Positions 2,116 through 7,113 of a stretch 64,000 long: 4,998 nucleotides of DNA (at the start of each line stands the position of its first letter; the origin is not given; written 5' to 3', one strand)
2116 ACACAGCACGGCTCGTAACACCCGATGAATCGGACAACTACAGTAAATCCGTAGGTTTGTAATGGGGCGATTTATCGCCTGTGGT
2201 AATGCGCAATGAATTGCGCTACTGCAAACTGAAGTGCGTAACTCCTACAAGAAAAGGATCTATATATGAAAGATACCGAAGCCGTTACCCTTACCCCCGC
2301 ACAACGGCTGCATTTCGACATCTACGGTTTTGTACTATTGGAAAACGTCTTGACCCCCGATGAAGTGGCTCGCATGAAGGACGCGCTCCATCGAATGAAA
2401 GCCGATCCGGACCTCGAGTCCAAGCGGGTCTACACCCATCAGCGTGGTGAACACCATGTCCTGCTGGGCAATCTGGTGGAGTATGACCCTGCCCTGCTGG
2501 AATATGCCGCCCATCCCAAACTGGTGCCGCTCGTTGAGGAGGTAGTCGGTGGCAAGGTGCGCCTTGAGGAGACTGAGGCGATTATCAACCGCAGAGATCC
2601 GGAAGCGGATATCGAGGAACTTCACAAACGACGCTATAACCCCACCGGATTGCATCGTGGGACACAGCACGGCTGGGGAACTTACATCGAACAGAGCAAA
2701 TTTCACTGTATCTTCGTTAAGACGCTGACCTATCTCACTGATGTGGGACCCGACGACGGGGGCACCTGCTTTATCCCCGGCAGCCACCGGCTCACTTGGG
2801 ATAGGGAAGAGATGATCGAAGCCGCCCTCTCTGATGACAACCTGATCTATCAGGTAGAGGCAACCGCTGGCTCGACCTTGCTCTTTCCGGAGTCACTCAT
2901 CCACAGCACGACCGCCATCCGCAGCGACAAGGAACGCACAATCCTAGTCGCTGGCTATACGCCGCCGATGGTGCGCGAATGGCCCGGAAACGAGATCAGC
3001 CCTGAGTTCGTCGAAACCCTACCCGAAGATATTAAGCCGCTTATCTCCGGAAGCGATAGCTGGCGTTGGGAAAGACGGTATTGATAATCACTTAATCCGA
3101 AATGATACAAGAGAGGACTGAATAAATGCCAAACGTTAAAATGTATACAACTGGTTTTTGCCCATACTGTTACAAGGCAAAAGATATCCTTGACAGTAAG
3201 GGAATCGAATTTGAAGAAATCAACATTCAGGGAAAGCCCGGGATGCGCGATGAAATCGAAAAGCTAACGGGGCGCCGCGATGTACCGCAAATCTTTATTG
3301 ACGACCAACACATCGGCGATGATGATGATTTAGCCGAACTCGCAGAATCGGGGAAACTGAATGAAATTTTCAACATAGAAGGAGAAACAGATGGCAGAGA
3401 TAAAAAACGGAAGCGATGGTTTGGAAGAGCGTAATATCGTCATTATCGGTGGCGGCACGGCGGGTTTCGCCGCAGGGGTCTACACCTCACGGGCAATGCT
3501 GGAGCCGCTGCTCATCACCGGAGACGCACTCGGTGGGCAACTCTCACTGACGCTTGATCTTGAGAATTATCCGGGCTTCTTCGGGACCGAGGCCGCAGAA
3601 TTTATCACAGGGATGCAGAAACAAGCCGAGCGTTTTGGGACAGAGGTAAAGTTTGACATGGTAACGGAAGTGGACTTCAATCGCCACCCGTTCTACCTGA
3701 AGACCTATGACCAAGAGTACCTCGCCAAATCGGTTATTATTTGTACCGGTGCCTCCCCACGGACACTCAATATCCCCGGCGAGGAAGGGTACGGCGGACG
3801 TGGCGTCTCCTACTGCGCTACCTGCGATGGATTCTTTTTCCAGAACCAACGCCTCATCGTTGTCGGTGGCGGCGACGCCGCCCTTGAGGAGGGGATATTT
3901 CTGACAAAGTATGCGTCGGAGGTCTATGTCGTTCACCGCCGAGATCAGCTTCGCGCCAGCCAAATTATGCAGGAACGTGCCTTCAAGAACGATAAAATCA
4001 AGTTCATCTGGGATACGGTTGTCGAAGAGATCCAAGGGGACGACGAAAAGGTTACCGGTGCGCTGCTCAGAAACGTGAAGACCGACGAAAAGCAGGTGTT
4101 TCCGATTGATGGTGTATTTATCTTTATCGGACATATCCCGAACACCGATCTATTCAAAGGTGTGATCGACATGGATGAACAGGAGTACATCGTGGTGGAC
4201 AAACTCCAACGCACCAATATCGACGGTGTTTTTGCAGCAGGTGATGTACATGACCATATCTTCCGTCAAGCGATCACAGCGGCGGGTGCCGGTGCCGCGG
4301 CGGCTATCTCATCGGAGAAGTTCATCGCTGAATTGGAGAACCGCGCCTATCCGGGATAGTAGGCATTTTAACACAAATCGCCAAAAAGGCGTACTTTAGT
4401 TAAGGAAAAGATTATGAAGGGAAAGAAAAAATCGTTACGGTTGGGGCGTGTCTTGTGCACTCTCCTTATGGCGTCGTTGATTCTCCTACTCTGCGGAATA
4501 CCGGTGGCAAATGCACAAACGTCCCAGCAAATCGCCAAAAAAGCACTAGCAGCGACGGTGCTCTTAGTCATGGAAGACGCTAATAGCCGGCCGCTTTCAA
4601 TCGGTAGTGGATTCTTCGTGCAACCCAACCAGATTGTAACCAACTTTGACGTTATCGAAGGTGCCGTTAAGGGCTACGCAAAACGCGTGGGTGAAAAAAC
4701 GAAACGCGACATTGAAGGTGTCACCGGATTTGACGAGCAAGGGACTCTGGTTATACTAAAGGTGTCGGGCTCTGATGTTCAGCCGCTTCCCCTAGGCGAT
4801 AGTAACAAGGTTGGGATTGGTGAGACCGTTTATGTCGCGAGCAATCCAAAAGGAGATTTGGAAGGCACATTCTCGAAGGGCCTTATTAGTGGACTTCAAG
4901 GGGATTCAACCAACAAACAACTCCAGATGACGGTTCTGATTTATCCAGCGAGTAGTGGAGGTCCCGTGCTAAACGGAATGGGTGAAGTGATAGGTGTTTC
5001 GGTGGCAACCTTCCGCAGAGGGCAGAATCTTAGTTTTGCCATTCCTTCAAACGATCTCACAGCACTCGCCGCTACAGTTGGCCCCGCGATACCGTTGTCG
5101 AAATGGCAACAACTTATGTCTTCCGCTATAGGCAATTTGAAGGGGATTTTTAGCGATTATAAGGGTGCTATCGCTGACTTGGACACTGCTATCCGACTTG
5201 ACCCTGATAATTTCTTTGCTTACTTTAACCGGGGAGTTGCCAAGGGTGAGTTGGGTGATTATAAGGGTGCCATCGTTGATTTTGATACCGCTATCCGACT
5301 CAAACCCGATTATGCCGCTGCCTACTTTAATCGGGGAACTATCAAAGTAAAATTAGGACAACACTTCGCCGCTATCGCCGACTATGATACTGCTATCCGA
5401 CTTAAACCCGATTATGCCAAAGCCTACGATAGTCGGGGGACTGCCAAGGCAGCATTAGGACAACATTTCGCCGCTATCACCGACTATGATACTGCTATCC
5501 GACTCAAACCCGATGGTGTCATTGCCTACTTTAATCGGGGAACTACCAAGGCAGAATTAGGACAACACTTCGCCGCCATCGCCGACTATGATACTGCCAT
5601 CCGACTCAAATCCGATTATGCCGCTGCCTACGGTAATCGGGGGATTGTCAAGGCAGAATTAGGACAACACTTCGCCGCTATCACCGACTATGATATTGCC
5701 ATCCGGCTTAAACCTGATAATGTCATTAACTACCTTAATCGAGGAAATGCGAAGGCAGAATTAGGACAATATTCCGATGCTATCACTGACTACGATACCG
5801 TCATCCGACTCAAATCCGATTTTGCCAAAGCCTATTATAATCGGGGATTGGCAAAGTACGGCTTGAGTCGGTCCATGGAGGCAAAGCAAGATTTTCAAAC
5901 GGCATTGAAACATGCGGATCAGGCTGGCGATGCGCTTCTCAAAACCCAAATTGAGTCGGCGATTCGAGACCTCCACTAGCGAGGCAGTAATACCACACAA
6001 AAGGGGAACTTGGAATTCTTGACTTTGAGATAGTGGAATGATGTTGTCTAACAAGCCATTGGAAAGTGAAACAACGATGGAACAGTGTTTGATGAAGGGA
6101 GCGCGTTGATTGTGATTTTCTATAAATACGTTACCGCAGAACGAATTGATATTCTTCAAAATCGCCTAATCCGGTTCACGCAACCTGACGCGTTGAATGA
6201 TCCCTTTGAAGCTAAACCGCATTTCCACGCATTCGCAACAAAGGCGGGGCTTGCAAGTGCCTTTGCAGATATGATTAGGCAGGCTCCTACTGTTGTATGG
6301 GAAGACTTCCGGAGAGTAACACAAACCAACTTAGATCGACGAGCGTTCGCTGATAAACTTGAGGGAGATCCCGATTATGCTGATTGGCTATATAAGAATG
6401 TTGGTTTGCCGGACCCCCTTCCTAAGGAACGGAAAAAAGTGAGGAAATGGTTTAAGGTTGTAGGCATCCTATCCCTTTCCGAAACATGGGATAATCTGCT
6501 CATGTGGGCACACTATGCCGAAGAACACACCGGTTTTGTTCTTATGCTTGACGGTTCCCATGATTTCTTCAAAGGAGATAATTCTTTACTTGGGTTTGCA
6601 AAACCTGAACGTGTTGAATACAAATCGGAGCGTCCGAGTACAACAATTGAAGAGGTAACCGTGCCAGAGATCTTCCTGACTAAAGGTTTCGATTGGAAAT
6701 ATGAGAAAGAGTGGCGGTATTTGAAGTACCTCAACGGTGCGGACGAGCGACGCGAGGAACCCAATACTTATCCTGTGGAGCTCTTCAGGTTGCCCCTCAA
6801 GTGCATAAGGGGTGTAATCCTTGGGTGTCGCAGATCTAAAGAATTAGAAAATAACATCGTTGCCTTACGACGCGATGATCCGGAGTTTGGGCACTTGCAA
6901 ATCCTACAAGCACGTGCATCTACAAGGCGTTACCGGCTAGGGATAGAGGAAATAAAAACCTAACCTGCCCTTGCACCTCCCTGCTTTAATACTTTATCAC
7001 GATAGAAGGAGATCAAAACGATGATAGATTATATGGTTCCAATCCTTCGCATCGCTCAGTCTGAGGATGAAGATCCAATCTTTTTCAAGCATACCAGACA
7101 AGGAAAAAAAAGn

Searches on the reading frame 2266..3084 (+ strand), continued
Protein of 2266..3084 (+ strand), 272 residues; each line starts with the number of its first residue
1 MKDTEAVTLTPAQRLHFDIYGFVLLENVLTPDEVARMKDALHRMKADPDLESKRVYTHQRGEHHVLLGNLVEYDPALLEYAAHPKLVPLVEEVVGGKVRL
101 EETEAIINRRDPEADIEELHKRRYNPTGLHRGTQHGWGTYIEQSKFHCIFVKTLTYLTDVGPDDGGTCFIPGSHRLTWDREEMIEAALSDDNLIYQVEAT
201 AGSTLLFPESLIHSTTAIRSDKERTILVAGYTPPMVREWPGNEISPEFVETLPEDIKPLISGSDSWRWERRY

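Call 57: fold_search(model_id=the predicted structure, library=pdb)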
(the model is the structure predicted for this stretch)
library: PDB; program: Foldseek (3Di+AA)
matches with E <= 10: 928; with E <= 0.001: 338
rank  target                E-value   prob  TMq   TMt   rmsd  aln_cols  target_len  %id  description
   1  4xca_D                5.2e-14  1.00  0.59  0.63   5.8       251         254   23  Crystal Structure of HygX from Streptomyces hygroscopicus with nickel and 2-oxoglutarate bound (released 2015-08-05)
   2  4xcb_A                1.6e-13  1.00  0.60  0.63   5.5       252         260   23  Crystal Structure of HygX from Streptomyces hygroscopicus with nickel, 2-oxoglutarate, and hygromycin B bound (released 2015-08-05)
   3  4xcb_D                2.0e-13  1.00  0.60  0.65   5.5       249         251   23  Crystal Structure of HygX from Streptomyces hygroscopicus with nickel, 2-oxoglutarate, and hygromycin B bound (released 2015-08-05)
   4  4xca_A                2.9e-13  1.00  0.61  0.64   5.5       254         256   23  Crystal Structure of HygX from Streptomyces hygroscopicus with nickel and 2-oxoglutarate bound (released 2015-08-05)
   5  4xc9_C                2.9e-13  1.00  0.56  0.61   6.0       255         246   23  Crystal Structure of apo HygX from Streptomyces hygroscopicus (released 2015-08-05)
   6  4xca_C                4.0e-13  1.00  0.60  0.64   5.3       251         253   24  Crystal Structure of HygX from Streptomyces hygroscopicus with nickel and 2-oxoglutarate bound (released 2015-08-05)
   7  4zpi_B                7.9e-13  1.00  0.57  0.63   5.7       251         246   24  Crystal Structure of HygX from Streptomyces hygroscopicus with iron bound (released 2015-08-05)
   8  4zpi_A                8.4e-13  1.00  0.57  0.62   5.8       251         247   24  Crystal Structure of HygX from Streptomyces hygroscopicus with iron bound (released 2015-08-05)
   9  4xcb_B                9.5e-13  1.00  0.60  0.63   5.7       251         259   24  Crystal Structure of HygX from Streptomyces hygroscopicus with nickel, 2-oxoglutarate, and hygromycin B bound (released 2015-08-05)
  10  4xc9_A                1.3e-12  1.00  0.57  0.62   6.0       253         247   24  Crystal Structure of apo HygX from Streptomyces hygroscopicus (released 2015-08-05)
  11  4xc9_D                1.5e-12  1.00  0.57  0.62   5.9       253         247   23  Crystal Structure of apo HygX from Streptomyces hygroscopicus (released 2015-08-05)
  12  4xca_B                2.1e-12  1.00  0.57  0.64   5.7       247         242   24  Crystal Structure of HygX from Streptomyces hygroscopicus with nickel and 2-oxoglutarate bound (released 2015-08-05)
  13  4zpi_C                3.1e-12  1.00  0.57  0.62   7.1       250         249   24  Crystal Structure of HygX from Streptomyces hygroscopicus with iron bound (released 2015-08-05)
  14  4xc9_B                4.8e-12  1.00  0.57  0.62   7.3       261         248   23  Crystal Structure of apo HygX from Streptomyces hygroscopicus (released 2015-08-05)
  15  4xcb_C                6.1e-12  1.00  0.55  0.59   6.3       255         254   22  Crystal Structure of HygX from Streptomyces hygroscopicus with nickel, 2-oxoglutarate, and hygromycin B bound (released 2015-08-05)
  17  4xc9_F                2.3e-11  1.00  0.55  0.61   5.8       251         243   24  Crystal Structure of apo HygX from Streptomyces hygroscopicus (released 2015-08-05)
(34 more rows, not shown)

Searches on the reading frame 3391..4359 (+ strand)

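Call 4: search_protein_families(library=pfam, proteins=[window:3391-4359:+], max_evalue=0.001)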
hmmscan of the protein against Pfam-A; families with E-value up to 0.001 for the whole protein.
window:3391-4359:+ (322 aa): 4 families
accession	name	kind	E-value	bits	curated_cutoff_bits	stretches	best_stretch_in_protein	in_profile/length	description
PF07992.20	Pyr_redox_2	-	4.9e-56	190.7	26.1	1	15-301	2-291/291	Pyridine nucleotide-disulphide oxidoreductase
PF13738.12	Pyr_redox_3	-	1.9e-22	80.3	30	1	77-284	89-305/305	Pyridine nucleotide-disulphide oxidoreductase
PF00070.33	Pyr_redox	-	7e-19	68.6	22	1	154-223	1-76/82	Pyridine nucleotide-disulphide oxidoreductase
PF13241.12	NAD_binding_7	-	0.00026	21.9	22.1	0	150-269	5-89/104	Putative NAD(P)-binding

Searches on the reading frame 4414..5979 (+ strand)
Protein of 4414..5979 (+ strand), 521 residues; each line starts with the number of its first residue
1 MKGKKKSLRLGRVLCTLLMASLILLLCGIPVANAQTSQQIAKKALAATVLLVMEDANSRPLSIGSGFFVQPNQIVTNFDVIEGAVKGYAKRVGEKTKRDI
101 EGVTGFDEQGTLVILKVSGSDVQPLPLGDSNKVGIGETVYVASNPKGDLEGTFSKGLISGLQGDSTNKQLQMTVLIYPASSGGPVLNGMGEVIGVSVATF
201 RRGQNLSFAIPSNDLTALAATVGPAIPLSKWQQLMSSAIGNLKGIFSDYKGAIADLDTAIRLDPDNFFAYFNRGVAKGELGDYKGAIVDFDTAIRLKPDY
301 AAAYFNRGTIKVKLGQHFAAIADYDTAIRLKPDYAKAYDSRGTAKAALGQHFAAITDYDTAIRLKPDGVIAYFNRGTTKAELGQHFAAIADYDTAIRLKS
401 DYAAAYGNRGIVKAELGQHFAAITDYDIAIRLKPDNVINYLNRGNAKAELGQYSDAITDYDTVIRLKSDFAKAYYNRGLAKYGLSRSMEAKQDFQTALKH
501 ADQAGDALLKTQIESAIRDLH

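Call 4: search_protein_families(library=pfam, proteins=[window:4414-5979:+], max_evalue=0.001)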
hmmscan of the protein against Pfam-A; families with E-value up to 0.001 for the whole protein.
window:4414-5979:+ (521 aa): 16 families
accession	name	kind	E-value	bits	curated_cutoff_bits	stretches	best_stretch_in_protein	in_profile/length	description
PF13414.12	TPR_11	-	3.2e-55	184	26.8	7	444-483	1-40/42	TPR repeat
PF00515.34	TPR_1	-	7e-43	143.2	27.8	4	269-300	3-34/34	Tetratricopeptide repeat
PF07719.23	TPR_2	-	6.9e-34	113.6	27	1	268-300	2-34/34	Tetratricopeptide repeat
PF13431.12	TPR_17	-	2.7e-32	108.7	24.4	1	257-287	3-33/34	Tetratricopeptide repeat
PF13181.12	TPR_8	-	1e-29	100.6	25.7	1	301-334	1-34/34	Tetratricopeptide repeat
PF13371.12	TPR_9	-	2.2e-28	98.5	35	3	248-301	10-63/73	Tetratricopeptide repeat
PF13365.12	Trypsin_2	-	1.1e-21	78.5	27.6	1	64-195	1-144/144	Trypsin-like peptidase domain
PF13432.12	TPR_16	-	1.1e-21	77.4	32.7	2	279-334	9-64/65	Tetratricopeptide repeat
PF13424.12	TPR_12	-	3.5e-13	50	30.1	0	402-466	2-74/77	Tetratricopeptide repeat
PF13174.12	TPR_6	-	7.2e-07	29.9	26.3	0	440-465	3-28/33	Tetratricopeptide repeat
PF00089.32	Trypsin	-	1.2e-06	29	20.6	1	64-214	27-215/220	Trypsin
PF13428.12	TPR_14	-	4.5e-05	24.2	23.5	0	277-308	11-42/44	Tetratricopeptide repeat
PF14559.12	TPR_19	-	7e-05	23.5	25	0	280-334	4-58/68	Tetratricopeptide repeat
PF03704.23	BTAD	-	9.7e-05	23.2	22.1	0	293-363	54-124/146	Bacterial transcriptional activator domain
PF17407.7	Nrap_D6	-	0.00049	20.7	22.3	0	458-485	2-23/131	Nrap protein domain 6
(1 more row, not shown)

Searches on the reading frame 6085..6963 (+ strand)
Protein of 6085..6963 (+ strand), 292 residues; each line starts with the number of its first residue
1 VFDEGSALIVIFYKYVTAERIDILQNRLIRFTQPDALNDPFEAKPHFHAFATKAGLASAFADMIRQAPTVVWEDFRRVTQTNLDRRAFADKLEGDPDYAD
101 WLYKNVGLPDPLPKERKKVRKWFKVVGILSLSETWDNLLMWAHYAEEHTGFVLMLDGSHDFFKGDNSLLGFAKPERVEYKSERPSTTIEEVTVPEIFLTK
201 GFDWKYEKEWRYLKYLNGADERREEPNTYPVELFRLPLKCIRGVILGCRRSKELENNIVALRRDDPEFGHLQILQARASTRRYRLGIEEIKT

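Call 3: search_protein_families(library=pfam, proteins=[window:6085-6963:+], max_evalue=0.01)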
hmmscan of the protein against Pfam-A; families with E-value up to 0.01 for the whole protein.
window:6085-6963:+ (292 aa): 1 family
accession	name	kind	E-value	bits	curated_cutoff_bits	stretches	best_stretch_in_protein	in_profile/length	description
PF11185.13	DUF2971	-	4.9e-10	41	22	1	140-212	1-89/89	Protein of unknown function (DUF2971)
